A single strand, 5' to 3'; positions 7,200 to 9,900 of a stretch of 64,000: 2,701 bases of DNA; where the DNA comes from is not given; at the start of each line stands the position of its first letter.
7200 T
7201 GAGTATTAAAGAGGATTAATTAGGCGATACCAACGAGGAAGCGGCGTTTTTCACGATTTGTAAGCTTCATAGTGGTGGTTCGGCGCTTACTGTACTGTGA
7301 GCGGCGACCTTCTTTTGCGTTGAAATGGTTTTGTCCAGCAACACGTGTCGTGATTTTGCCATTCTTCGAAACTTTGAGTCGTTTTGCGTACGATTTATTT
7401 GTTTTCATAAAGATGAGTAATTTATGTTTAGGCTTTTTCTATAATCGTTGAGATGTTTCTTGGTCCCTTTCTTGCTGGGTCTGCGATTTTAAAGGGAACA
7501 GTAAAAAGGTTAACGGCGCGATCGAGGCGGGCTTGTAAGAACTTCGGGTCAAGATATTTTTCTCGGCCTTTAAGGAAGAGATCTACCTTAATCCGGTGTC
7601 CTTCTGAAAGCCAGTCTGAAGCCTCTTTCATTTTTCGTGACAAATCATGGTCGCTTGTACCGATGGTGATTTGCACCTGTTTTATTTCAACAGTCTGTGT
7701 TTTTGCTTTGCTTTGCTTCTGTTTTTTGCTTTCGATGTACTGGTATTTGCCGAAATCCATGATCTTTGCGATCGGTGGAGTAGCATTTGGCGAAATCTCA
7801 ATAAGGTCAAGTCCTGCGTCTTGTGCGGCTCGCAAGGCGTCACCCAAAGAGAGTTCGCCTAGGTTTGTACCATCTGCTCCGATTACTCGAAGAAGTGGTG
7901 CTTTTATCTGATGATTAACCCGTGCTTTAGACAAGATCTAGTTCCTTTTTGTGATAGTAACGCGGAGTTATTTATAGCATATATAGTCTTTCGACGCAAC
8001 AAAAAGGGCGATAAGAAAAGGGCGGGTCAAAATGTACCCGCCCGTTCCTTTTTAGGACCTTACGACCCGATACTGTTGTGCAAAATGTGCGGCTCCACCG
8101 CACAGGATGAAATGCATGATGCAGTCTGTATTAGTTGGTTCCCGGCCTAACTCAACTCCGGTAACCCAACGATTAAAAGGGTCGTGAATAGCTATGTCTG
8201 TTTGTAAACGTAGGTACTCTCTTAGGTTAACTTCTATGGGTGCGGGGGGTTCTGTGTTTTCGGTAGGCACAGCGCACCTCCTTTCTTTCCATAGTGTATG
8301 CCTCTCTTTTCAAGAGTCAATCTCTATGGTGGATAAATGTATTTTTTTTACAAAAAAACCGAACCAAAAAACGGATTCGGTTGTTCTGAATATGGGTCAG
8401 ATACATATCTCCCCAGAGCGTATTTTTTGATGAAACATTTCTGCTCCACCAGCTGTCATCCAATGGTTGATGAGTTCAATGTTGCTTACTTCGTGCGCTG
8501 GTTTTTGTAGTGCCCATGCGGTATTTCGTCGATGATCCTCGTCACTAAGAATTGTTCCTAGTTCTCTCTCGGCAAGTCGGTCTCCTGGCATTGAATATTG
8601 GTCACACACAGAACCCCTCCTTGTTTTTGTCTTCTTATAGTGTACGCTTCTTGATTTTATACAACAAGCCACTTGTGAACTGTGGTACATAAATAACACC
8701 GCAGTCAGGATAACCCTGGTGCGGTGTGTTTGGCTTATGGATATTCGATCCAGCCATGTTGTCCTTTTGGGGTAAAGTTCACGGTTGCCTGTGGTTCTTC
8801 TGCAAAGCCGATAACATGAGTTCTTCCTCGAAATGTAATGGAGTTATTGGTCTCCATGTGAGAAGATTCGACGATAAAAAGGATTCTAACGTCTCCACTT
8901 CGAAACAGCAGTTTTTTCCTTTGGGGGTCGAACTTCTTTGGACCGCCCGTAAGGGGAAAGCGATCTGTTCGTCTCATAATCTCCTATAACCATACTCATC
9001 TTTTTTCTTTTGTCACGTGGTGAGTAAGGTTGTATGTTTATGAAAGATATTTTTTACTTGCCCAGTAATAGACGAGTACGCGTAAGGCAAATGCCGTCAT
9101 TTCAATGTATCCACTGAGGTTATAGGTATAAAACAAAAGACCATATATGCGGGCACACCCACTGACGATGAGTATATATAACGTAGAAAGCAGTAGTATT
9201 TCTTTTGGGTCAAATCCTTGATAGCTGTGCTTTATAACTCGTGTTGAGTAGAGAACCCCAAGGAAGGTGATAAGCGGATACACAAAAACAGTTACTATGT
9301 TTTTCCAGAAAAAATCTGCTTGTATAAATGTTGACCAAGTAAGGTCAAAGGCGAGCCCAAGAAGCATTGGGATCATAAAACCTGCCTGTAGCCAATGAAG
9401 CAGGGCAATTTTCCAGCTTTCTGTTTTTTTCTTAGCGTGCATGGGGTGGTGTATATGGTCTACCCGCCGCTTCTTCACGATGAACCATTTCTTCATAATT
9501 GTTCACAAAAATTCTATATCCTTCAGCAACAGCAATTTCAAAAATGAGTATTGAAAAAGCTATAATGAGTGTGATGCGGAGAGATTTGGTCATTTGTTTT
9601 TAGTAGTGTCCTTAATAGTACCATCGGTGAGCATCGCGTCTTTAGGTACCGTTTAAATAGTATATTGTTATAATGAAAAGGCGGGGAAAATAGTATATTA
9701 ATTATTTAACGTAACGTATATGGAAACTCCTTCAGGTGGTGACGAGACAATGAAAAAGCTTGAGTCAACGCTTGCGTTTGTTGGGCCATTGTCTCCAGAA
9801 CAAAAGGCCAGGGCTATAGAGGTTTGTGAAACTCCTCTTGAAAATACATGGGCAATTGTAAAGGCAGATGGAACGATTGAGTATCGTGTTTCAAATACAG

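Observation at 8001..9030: Three independently terminated small-protein genes with strong Shine-Dalgarno sites; two are paralogs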

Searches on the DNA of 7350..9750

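Call 91: search_rna_families(source=window, start=7350, end=9750, threshold=evalue, max_evalue=1)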
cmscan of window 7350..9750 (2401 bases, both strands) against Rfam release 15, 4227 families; matches with E-value up to 1: 0.
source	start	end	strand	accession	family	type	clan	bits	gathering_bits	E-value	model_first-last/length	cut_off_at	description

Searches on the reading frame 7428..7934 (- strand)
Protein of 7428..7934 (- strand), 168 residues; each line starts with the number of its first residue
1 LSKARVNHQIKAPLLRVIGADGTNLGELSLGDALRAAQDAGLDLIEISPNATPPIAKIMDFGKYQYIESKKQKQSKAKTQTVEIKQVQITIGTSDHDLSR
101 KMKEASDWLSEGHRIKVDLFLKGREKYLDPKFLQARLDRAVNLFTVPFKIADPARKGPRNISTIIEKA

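Call 4: search_protein_families(library=pfam, proteins=[window:7428-7934:-], max_evalue=1)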
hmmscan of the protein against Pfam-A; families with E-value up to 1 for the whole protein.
window:7428-7934:- (168 aa): 2 families
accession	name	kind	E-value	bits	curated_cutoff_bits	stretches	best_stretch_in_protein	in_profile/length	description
PF05198.21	IF3_N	-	6.1e-26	90.8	26.9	1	6-74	1-69/70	Translation initiation factor IF-3, N-terminal domain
PF00707.27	IF3_C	-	5e-11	42.8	34.8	1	82-127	1-46/86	Translation initiation factor IF-3, C-terminal domain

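Call 14: find_related_loci(query=window:7428-7934:-, collection=genome_contigs, flank=6000)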
Query window:7428-7934:- (168 aa) in genome_contigs; peptide patterns used: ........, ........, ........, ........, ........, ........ (x = any residue, [..] = any of these).
600 stretches matched a pattern (row limit reached: there are more); 539 encode a relative of the query (tblastn E <= 1e-3); the best 80 are kept; 80 distinct loci.
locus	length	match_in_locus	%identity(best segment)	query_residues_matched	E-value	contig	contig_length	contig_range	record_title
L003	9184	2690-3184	63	4-168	1e-66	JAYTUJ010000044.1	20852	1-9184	MAG: bacterium isolate GFS_5522 GFS_5522_43, whole genome shotgun sequence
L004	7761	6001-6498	59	3-168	3e-66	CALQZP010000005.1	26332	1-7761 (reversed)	MAG: Candidatus Nomurabacteria bacterium isolate MaH-04nov19-71 genome assembly, contig: MaH-04nov19-C4493, whole genome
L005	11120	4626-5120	60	3-167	3e-65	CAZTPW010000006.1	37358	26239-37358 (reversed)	MAG TPA_asm: uncultured Candidatus Saccharibacteria bacterium isolate SRP257259_co1_34 genome assembly, contig: NODE_111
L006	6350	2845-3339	61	3-167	4e-65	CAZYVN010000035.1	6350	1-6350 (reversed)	MAG TPA_asm: uncultured Candidatus Saccharibacteria bacterium isolate binchicken_co185_161 genome assembly, contig: NODE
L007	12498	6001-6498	61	3-168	2e-64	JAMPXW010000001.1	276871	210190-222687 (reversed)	MAG: Burkholderiales bacterium isolate R2F_R2FSRR_metabat.49 R2F_C10, whole genome shotgun sequence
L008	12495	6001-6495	59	3-167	1e-64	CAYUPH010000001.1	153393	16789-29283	MAG TPA_asm: uncultured Candidatus Saccharibacteria bacterium isolate SRP135725_co1_406 genome assembly, contig: NODE_37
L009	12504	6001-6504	58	1-168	2e-64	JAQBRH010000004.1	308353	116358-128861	MAG: Parcubacteria group bacterium isolate RYN_394 scaffold_2978447, whole genome shotgun sequence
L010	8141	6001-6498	60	3-168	2e-63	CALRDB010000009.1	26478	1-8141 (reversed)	MAG: Candidatus Nomurabacteria bacterium isolate MaH-04nov19-108 genome assembly, contig: MaH-04nov19-C4447, whole genom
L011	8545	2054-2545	59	4-167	1e-63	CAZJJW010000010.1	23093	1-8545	MAG TPA_asm: uncultured Candidatus Saccharibacteria bacterium isolate binchicken_co227_938 genome assembly, contig: NODE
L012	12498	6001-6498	55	3-168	2e-63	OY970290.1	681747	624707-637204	MAG: uncultured bacterium isolate MFD00082.bin.c.8 genome assembly, chromosome: 1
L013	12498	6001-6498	54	2-167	2e-63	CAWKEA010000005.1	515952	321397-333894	MAG: uncultured bacterium isolate MFD01223.bin.1.27 genome assembly, contig: contig_17561, whole genome shotgun sequence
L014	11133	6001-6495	58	3-167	8e-63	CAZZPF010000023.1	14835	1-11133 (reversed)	MAG TPA_asm: uncultured Candidatus Saccharibacteria bacterium isolate binchicken_co203_538 genome assembly, contig: k141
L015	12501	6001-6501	57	2-168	4e-63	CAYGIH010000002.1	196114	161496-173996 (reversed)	MAG TPA_asm: uncultured Candidatus Saccharibacteria bacterium isolate ERP113451_co1_359 genome assembly, contig: NODE_17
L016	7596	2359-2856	55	3-168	8e-63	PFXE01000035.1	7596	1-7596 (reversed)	MAG: Candidatus Zambryskibacteria bacterium CG_4_9_14_3_um_filter_40_16 CG_4_9_14_3_um_filter_150_scaffold_11670_c, whol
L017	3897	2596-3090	57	4-168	9e-63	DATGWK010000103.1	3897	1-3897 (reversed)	MAG TPA_asm: Candidatus Nanoarchaeia archaeon isolate SMAG_U10580 k141_487053, whole genome shotgun sequence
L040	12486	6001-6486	58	5-167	7e-61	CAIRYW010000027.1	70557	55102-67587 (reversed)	uncultured bacterium isolate AlinenLipids_bin-2449 genome assembly, contig: bin-2449:27/29, whole genome shotgun sequenc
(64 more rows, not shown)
